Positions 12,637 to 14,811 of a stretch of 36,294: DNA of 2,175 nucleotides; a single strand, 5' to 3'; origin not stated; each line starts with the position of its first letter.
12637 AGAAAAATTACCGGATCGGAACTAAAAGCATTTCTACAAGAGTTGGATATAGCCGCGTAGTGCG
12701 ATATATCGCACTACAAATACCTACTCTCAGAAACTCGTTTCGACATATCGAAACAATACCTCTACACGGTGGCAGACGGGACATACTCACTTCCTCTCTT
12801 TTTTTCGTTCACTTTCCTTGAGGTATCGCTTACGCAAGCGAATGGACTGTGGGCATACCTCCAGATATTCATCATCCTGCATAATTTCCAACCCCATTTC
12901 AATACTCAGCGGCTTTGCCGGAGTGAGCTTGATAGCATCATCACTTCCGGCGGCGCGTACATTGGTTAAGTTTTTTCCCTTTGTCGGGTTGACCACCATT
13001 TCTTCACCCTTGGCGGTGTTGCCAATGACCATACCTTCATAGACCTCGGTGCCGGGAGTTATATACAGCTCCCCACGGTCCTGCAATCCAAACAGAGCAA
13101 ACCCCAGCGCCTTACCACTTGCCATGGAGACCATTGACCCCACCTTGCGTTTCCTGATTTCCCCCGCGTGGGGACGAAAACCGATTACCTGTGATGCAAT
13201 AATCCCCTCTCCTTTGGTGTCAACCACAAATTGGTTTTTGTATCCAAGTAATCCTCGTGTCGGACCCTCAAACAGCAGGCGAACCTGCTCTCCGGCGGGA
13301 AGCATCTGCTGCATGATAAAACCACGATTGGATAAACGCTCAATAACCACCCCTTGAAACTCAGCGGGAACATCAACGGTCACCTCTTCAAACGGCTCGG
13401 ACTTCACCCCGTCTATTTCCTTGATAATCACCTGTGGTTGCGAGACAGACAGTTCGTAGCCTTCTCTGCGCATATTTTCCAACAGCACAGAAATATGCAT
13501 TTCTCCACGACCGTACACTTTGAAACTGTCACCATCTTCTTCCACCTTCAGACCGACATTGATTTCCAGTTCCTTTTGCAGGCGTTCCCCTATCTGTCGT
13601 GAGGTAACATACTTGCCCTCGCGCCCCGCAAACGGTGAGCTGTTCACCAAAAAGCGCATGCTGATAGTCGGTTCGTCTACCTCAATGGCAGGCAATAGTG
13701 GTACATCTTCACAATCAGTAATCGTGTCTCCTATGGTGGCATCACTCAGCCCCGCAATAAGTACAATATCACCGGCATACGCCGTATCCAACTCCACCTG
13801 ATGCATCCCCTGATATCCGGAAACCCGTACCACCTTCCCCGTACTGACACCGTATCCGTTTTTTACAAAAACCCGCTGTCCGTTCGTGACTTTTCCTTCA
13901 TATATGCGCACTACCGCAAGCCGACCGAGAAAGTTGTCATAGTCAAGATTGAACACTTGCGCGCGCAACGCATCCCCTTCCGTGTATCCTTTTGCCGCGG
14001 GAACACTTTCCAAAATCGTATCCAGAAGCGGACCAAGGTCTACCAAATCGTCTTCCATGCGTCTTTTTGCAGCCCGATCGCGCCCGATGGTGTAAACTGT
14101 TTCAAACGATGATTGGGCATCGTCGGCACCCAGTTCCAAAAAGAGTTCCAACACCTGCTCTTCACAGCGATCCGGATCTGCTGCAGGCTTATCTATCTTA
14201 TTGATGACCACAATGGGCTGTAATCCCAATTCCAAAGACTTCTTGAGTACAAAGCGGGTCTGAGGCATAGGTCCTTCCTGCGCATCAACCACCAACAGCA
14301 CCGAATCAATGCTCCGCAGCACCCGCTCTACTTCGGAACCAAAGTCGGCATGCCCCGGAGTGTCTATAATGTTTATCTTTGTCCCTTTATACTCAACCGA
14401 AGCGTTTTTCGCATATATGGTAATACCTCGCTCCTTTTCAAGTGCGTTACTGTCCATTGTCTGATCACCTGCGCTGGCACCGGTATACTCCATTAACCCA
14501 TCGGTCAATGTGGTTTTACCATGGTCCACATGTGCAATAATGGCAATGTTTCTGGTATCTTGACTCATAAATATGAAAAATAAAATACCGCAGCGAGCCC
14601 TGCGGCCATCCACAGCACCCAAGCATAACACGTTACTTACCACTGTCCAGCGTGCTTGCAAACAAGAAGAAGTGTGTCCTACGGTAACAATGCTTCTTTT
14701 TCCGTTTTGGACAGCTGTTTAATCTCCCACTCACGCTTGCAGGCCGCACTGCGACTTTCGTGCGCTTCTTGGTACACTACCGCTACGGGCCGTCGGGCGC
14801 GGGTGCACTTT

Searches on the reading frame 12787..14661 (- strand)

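Call 60: search_protein_families(library=pfam, proteins=[window:12787-14661:-], max_evalue=0.001)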
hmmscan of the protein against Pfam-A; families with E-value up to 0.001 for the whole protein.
window:12787-14661:- (624 aa): 8 families
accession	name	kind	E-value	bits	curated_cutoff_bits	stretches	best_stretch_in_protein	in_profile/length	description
PF00009.33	GTP_EFTU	-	1.1e-51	175.6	26.5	1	35-222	2-151/188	Elongation factor Tu GTP binding domain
PF21018.2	BipA_C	-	9.9e-40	135.2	23.8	1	508-615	2-109/110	TypA/BipA C-terminal domain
PF00679.30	EFG_C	-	1.1e-14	54.7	27.9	1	421-504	3-87/89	Elongation factor G C-terminus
PF22042.2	EF-G_D2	-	8.9e-12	45.4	27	1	233-316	3-83/84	Elongation factor G domain 2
PF03144.31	GTP_EFTU_D2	-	2.1e-09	38.1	30.3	1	246-315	1-73/73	Elongation factor Tu domain 2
PF01926.29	MMR_HSR1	-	2e-07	31.6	21.9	1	39-155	2-113/113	50S ribosome-binding GTPase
PF02421.24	FeoB_N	-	0.00011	22.2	27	1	78-175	31-134/156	Ferrous iron transport protein B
PF00735.24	Septin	-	0.00045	20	26.2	1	38-107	6-75/280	Septin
